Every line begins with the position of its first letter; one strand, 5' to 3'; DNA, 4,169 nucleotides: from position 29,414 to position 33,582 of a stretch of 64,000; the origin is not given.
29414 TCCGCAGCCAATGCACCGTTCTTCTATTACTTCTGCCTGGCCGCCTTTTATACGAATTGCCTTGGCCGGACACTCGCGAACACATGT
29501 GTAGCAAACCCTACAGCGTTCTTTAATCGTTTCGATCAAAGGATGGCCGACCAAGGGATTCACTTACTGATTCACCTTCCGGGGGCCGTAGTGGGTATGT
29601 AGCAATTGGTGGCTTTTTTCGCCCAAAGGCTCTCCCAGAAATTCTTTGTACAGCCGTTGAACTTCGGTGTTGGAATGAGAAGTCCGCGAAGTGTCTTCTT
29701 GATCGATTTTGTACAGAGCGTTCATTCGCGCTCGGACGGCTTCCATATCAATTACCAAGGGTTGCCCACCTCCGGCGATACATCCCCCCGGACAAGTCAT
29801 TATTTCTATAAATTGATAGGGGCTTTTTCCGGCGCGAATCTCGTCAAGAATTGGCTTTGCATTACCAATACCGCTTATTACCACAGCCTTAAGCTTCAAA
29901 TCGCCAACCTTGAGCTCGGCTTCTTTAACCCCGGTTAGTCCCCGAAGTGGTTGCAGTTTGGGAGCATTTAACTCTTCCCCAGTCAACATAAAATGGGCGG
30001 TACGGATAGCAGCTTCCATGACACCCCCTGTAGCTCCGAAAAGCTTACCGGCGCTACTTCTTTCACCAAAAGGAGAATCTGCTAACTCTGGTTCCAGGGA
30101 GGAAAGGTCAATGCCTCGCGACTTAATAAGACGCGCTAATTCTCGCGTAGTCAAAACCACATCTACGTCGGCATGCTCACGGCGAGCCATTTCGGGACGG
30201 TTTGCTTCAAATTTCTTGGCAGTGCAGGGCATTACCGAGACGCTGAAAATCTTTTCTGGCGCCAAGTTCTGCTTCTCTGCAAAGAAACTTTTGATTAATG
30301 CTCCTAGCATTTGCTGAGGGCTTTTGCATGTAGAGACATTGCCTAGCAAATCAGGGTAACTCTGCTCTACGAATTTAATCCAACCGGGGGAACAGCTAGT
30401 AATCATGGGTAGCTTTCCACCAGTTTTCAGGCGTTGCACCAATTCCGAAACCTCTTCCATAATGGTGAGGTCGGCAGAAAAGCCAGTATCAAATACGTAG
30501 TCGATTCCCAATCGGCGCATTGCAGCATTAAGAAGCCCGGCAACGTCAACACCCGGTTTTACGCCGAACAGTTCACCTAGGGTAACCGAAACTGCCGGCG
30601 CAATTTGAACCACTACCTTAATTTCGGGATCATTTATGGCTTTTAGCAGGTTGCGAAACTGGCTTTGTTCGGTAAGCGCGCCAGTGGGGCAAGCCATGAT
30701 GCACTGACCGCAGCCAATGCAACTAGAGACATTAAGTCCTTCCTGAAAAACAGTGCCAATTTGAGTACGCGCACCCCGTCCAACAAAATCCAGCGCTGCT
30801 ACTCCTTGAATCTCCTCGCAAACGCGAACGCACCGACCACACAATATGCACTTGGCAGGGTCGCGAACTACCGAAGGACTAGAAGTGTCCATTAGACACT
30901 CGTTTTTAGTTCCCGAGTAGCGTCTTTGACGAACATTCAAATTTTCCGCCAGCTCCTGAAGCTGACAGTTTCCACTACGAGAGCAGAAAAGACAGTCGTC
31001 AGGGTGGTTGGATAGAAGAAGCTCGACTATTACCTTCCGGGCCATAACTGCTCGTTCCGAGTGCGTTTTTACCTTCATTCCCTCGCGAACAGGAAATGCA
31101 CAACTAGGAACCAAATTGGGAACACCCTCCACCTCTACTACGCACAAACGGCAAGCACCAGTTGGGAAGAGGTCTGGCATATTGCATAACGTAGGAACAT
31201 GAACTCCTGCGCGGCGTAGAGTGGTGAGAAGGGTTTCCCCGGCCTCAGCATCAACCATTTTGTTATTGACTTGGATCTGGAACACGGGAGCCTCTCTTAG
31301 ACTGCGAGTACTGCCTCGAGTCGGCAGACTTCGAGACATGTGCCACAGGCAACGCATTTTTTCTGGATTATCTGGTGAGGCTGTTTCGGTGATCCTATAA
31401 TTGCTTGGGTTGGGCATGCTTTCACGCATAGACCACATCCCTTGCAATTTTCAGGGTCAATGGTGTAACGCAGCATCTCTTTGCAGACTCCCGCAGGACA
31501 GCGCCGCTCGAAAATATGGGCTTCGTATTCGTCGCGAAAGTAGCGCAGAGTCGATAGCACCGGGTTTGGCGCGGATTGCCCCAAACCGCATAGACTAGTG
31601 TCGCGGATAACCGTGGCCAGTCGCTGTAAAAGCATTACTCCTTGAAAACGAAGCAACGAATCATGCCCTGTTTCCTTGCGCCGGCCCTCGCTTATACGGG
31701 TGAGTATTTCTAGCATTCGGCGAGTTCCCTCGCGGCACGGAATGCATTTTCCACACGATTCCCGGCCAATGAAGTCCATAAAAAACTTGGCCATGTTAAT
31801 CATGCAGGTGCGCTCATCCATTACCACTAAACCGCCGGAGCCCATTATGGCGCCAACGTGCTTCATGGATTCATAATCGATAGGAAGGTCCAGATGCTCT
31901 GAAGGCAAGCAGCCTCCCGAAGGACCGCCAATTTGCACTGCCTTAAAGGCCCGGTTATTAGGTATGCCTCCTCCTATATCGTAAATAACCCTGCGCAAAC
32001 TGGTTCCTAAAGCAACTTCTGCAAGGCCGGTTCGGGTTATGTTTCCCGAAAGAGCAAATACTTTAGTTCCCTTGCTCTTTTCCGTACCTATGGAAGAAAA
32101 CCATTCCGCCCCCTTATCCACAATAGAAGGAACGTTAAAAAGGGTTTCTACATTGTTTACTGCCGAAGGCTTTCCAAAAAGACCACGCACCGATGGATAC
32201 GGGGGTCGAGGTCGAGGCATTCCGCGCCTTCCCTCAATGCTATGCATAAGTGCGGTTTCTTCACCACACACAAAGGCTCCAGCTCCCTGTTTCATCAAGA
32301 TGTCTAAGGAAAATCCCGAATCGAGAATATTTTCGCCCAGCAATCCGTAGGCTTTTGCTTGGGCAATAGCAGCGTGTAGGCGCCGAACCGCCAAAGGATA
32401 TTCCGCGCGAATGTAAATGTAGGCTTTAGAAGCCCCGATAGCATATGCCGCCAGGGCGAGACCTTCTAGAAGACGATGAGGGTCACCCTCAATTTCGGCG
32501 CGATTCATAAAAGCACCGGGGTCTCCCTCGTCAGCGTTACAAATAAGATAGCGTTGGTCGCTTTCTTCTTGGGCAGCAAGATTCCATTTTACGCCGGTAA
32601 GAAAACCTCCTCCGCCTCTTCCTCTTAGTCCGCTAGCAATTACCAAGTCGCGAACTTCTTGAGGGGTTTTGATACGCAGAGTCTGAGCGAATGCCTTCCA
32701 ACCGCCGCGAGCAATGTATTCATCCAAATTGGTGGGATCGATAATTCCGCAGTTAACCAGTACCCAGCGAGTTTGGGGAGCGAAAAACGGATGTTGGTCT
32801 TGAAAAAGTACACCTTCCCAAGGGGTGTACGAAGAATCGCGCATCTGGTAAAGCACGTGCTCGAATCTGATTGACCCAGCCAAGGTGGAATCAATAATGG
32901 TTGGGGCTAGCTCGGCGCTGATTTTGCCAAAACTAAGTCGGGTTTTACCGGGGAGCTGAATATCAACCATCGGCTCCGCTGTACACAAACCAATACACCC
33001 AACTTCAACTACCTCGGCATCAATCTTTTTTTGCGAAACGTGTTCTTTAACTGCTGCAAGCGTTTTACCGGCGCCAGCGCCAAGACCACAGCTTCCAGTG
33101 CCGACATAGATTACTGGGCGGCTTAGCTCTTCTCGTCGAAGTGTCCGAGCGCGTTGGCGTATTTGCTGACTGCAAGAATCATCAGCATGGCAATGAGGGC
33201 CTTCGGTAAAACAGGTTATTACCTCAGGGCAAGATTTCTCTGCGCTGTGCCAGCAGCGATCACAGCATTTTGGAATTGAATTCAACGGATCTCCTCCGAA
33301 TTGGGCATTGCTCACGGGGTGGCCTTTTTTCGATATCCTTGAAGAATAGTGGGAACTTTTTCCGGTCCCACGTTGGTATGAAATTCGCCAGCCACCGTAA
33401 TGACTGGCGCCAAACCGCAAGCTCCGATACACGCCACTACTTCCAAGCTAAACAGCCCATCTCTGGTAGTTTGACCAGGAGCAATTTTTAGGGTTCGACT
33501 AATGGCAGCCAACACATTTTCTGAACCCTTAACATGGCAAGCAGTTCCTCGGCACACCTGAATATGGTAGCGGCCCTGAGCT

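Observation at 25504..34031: Hydrogenase-like sensor fused to a histidine kinase, co-operonic with a bifurcating-type HydABC and a multi-step phosphorelay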

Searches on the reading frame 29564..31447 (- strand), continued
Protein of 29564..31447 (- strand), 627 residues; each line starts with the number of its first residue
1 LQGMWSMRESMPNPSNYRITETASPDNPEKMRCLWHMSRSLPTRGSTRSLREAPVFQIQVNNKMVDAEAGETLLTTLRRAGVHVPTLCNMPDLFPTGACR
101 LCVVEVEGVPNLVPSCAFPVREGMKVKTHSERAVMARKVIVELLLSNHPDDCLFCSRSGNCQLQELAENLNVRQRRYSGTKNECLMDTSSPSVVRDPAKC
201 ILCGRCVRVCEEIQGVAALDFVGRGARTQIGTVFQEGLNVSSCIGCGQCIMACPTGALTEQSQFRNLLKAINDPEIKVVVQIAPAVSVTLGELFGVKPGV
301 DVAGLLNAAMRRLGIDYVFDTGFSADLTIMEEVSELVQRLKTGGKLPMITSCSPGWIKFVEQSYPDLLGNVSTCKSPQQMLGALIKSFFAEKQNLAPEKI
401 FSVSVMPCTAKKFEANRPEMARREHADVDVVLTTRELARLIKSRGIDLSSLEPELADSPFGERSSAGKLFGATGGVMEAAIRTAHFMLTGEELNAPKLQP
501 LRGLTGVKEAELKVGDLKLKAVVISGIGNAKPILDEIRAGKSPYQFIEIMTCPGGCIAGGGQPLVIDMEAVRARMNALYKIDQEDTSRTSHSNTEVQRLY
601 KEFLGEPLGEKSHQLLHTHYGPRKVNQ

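Call 47: find_encoding_contigs(protein=P0121, flank=10000, max_places=3)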
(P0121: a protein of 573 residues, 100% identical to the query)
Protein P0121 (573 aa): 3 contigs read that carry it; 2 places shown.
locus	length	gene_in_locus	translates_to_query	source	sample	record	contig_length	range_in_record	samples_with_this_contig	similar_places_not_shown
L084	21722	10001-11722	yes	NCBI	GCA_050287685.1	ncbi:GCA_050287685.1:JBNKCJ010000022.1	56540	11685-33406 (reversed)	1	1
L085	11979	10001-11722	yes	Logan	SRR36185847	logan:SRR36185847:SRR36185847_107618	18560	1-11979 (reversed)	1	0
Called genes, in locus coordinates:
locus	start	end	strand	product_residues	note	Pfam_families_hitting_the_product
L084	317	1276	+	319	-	PF13431:TPR_17 (faint), PF00515:TPR_1 (faint), PF07719:TPR_2 (faint), PF13176:TPR_7 (faint), PF13181:TPR_8 (faint), PF13371:TPR_9 (faint), PF13432:TPR_16 (weak), PF23914:TPR_CcmH_CycH (weak), +2 more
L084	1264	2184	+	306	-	PF00069:Pkinase, PF07714:PK_Tyr_Ser-Thr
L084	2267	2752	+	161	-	-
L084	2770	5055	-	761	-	PF08206:OB_RNB, PF17876:CSD2, PF00773:RNB, PF00575:S1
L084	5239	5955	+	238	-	PF00925:GTP_cyclohydro2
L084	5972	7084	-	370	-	PF01594:AI-2E_transport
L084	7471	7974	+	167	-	PF01257:2Fe-2S_thioredx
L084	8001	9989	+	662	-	PF01512:Complex1_51K, PF10589:NADH_4Fe-4S, PF00037:Fer4, PF12797:Fer4_2 (weak), PF12837:Fer4_6 (weak), PF12838:Fer4_7 (weak), PF13237:Fer4_10, PF14697:Fer4_21, +1 more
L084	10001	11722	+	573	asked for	PF13510:Fer2_4, PF10588:NADH-G_4Fe-4S_3, PF13237:Fer4_10, PF22117:Fer4_Nqo3, PF12838:Fer4_7, PF00037:Fer4, PF02906:Fe_hyd_lg_C, PF02256:Fe_hyd_SSU, +6 more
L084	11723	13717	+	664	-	PF00037:Fer4 (faint), PF12838:Fer4_7 (weak), PF13187:Fer4_9 (weak), PF13237:Fer4_10, PF02906:Fe_hyd_lg_C, PF04060:FeS, PF00512:HisKA, PF02518:HATPase_c, +1 more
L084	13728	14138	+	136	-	PF00072:Response_reg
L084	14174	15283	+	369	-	PF00072:Response_reg, PF00512:HisKA, PF02518:HATPase_c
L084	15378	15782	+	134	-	-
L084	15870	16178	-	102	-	-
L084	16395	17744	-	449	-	PF00919:UPF0004, PF04055:Radical_SAM, PF01938:TRAM, PF18693:TRAM_2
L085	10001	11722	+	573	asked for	PF13510:Fer2_4, PF10588:NADH-G_4Fe-4S_3, PF13237:Fer4_10, PF22117:Fer4_Nqo3, PF12838:Fer4_7, PF00037:Fer4, PF02906:Fe_hyd_lg_C, PF02256:Fe_hyd_SSU, +6 more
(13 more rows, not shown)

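Call 77: search_protein_families(library=ncbifam, proteins=[window:29564-31285:-], max_evalue=0.00001)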
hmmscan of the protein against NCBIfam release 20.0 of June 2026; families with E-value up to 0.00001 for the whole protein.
window:29564-31285:- (573 aa): 11 families
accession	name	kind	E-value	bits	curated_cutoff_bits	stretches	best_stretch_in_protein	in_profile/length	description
NF040763.1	FeFe_hydrog_A6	exception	1.6e-246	819.1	765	1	3-568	2-570/571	NADH-dependent [FeFe] hydrogenase, group A6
NF040762.1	Hydr_FeFe_Clost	exception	8.7e-171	569.4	900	1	3-566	2-571/572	ferredoxin hydrogenase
TIGR02512.1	FeFe_hydrog_A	subfamily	6.9e-153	508.9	405.95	1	138-510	1-374/375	[FeFe] hydrogenase, group A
NF005745.0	PRK07569.1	equivalog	6.6e-60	202.4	333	1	4-209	6-212/238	bidirectional hydrogenase complex protein HoxU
TIGR04105.1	FeFe_hydrog_B1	subfamily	4.6e-55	187.1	450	2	141-441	139-417/462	monomeric [FeFe] hydrogenase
TIGR01973.1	NuoG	equivalog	1.1e-50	173.1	470.05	1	4-207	1-201/606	NADH-quinone oxidoreductase subunit NuoG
NF006305.0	PRK08493.1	equivalog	1.1e-41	142.9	591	1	2-207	2-224/819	NADH-quinone oxidoreductase subunit G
NF005895.0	PRK07860.1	equivalog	9.5e-39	133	802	1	3-207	19-223/811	NADH-quinone oxidoreductase subunit G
NF009454.0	PRK12814.1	equivalog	8e-22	77.4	916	1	4-99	6-101/657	putative NADPH-dependent glutamate synthase small subunit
TIGR01944.1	rnfB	subfamily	3e-06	26.9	68.7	1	101-215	73-171/190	RnfABCDGE type electron transport complex subunit B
TIGR02912.1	sulfite_red_C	equivalog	3.3e-06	26.3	324.1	1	143-208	168-222/314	sulfite reductase subunit C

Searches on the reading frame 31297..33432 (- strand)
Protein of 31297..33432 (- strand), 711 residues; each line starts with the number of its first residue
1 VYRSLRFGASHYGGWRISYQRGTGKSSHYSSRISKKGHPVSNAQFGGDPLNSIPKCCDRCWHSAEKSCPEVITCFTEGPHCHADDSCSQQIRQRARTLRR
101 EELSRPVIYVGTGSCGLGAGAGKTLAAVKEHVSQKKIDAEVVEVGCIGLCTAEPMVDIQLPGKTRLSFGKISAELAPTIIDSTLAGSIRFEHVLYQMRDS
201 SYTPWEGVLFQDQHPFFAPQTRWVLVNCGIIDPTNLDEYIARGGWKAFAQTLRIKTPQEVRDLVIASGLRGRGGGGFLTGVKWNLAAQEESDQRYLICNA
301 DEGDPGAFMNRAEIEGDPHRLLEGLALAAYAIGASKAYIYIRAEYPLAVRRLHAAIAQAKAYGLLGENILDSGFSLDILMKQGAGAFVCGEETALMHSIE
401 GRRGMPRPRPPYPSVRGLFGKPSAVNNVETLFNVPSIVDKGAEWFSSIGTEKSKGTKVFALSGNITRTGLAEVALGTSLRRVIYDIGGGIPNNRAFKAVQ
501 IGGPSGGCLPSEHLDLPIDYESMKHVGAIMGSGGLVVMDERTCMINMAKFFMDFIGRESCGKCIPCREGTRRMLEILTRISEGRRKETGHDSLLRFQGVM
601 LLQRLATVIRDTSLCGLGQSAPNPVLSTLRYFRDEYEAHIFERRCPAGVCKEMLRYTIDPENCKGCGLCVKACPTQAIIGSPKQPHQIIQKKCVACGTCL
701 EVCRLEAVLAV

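Call 4: search_protein_families(library=pfam, proteins=[window:31297-33432:-], max_evalue=0.01)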
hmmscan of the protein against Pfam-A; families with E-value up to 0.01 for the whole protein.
window:31297-33432:- (711 aa): 14 families
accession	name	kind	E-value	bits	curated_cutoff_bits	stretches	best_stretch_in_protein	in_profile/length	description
PF01512.22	Complex1_51K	-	1.9e-44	151.7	31.2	1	266-435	3-149/150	Nuo51 FMN-binding domain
PF10589.14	NADH_4Fe-4S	-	8.6e-31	106.1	23.5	1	547-639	2-85/85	NADH-ubiquinone oxidoreductase-F iron-sulfur binding region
PF00037.32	Fer4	-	4.2e-12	45.8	21.1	2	656-678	1-23/24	4Fe-4S binding domain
PF14697.11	Fer4_21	-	1.7e-10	41.3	35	1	658-705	3-53/59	4Fe-4S dicluster domain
PF12797.12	Fer4_2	-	5e-08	32.8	24.5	1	657-675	4-22/22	4Fe-4S binding domain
PF12838.12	Fer4_7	-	5.9e-08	33.5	27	2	662-704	1-49/52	4Fe-4S dicluster domain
PF13237.11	Fer4_10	-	7.2e-08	32.7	25.5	1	657-703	3-52/53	4Fe-4S dicluster domain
PF12837.12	Fer4_6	-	1.1e-07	31.8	25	1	657-678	3-24/24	4Fe-4S binding domain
PF13187.11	Fer4_9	-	3e-07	30.8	27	1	662-705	1-49/52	4Fe-4S dicluster domain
PF25160.1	LdpA_Fe-S-bd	-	0.00038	20.6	27.6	1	669-707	9-42/49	LdpA Fe-S cluster-binding domain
PF12800.12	Fer4_4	-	0.0013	19.3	24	1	660-675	1-16/17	4Fe-4S binding domain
PF10531.15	SLBB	-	0.0014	18.9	27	1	458-507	1-53/55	SLBB domain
PF13484.11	Fer4_16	-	0.002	19.3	30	1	662-681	1-20/66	4Fe-4S double cluster binding domain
PF13746.11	Fer4_18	-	0.0064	17.1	27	0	659-704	57-96/114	4Fe-4S dicluster domain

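Call 74: search_solved_structures(query=window:31297-33285:-, max_evalue=1e-40, show_alignments=1)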
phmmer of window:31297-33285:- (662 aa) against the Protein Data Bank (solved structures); distinct sequences matched with E-value up to 1e-40: 61 (the best 60 are shown).
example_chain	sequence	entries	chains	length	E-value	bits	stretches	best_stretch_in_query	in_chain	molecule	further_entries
7t2r_B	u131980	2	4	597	9.8e-218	727.9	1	60-659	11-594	NiFe hydrogenase subunit B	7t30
9bov_B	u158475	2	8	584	1e-214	717.9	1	59-659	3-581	NADH dehydrogenase (Quinone)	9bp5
8oh5_B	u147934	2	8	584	5.4e-212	708.9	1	59-659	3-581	NAD-reducing hydrogenase subunit HoxF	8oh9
7q4v_B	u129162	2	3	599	3.4e-210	702.9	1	61-656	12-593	Iron hydrogenase HydB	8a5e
9n5u_B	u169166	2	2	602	5.3e-208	695.7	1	58-659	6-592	NfnB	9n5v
8a6t_B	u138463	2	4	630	2.8e-199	666.9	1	90-658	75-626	Electron bifurcating hydrogenase subunit HydB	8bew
7q4w_B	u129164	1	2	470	1.6e-195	654.5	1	186-656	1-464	Iron hydrogenase HydB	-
7p5h_B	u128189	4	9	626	5.4e-182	609.8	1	42-659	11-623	Fe-hydrogenase, subunit beta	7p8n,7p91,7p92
9mqx_B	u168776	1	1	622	7.4e-176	589.5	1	49-659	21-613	NADH:ubiquinone oxidoreductase, NADH-binding (51 kD) subunit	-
6vw7_B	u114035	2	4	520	5.1e-120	405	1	58-587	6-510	NAD-dependent formate dehydrogenase beta subunit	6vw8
6tg9_B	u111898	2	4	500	9.2e-111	374.4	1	68-587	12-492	Formate dehydrogenase subunit beta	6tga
9wxb_C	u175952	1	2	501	1.1e-109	370.8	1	68-587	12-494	Formate dehydrogenase beta subunit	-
2fug_1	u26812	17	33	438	4.7e-109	368.7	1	181-595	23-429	NADH-quinone oxidoreductase chain 1 | NADH-QUINONE OXIDOREDUCTASE SUBUNIT 1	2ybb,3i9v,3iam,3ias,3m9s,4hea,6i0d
8e9g_F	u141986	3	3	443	2.6e-106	359.7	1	183-597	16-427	NADH-quinone oxidoreductase subunit F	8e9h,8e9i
6hl2_B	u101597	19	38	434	2.8e-102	346.4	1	186-590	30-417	NADH-quinone oxidoreductase subunit F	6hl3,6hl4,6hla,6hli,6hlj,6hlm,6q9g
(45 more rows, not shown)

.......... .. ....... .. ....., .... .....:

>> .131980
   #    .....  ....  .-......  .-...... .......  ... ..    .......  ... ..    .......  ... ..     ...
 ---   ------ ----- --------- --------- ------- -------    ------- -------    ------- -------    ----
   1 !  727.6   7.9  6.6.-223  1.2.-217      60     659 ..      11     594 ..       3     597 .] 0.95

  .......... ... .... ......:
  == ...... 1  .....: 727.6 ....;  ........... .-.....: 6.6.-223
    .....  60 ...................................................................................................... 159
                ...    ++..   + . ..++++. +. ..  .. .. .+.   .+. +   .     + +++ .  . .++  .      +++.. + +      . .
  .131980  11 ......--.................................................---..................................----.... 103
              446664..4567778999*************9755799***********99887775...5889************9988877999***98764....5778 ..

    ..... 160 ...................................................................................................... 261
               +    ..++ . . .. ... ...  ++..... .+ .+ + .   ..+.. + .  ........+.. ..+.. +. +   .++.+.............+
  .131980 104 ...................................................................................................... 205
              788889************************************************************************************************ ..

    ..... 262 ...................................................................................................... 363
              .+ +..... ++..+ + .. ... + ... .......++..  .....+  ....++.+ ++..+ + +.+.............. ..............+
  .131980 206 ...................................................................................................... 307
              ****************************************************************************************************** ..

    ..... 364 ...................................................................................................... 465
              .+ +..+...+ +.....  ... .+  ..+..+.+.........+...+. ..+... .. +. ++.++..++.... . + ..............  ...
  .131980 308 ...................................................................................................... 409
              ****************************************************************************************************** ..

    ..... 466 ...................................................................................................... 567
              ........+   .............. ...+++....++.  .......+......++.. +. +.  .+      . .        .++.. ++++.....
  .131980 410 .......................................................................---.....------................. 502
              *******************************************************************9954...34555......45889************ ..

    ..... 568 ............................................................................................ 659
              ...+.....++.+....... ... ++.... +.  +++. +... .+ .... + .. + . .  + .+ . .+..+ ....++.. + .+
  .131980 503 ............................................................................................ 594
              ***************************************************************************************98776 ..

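Call 77: search_protein_families(library=ncbifam, proteins=[window:31297-33285:-], max_evalue=0.00001)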
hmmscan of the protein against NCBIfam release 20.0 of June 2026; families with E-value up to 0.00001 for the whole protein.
window:31297-33285:- (662 aa): 21 families
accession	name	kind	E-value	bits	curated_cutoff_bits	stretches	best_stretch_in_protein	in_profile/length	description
TIGR01959.1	nuoF_fam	equivalog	7.3e-140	466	558.65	1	183-591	10-410/410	NADH-quinone oxidoreductase subunit NuoF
NF010120.0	PRK13596.1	equivalog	4.3e-110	368.2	389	1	182-594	15-420/433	NADH-quinone oxidoreductase subunit NuoF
NF008436.0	PRK11278.1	equivalog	2.3e-108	363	749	1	183-594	23-429/448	NADH-quinone oxidoreductase subunit NuoF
TIGR01944.1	rnfB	subfamily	2.5e-13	50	68.7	1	608-659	109-160/190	RnfABCDGE type electron transport complex subunit B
TIGR04481.1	PR_assoc_PrdC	equivalog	1.1e-11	44.2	490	1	201-458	66-286/425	proline reductase-associated electron transfer protein PrdC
NF005415.0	PRK06991.1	equivalog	3.9e-11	43.1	281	1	608-657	81-130/284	electron transport complex subunit RsxB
NF040902.1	NuoF_pre_CCxxC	domain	1.1e-10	41.2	45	1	5-49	6-50/53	CCxxC motif-containing NuoF prefix domain-containing protein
NF003475.0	PRK05113.1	equivalog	1.4e-09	38.1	203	1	608-658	109-159/190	electron transport complex subunit RsxB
TIGR01945.1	rnfC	subfamily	4.8e-09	35.3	245.95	1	178-311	95-222/435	RnfABCDGE type electron transport complex subunit C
TIGR02700.1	flavo_MJ0208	hypoth_equivalog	7.1e-09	35.3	251.35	1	599-659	135-194/234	dihydromethanopterin reductase (acceptor)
NF003454.1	PRK05035.1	equivalog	3.7e-08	32.3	345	1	178-310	97-222/556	electron transport complex subunit RsxC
NF038196.1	ferrodoxin_EFR1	subfamily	3.8e-07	30.4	75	1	605-659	178-229/242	EFR1 family ferrodoxin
NF006221.0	PRK08348.1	subfamily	5.8e-07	29.3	124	1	607-659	39-92/136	NADH-plastoquinone oxidoreductase subunit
NF006446.0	PRK08764.1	equivalog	1.4e-06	28.3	220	1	612-658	86-132/139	Rnf electron transport complex subunit RnfB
NF040770.1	hetero_SS_HdrA2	exception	1.4e-06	26.7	1100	1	604-659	569-623/777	CoB-CoM heterodisulfide reductase HdrA2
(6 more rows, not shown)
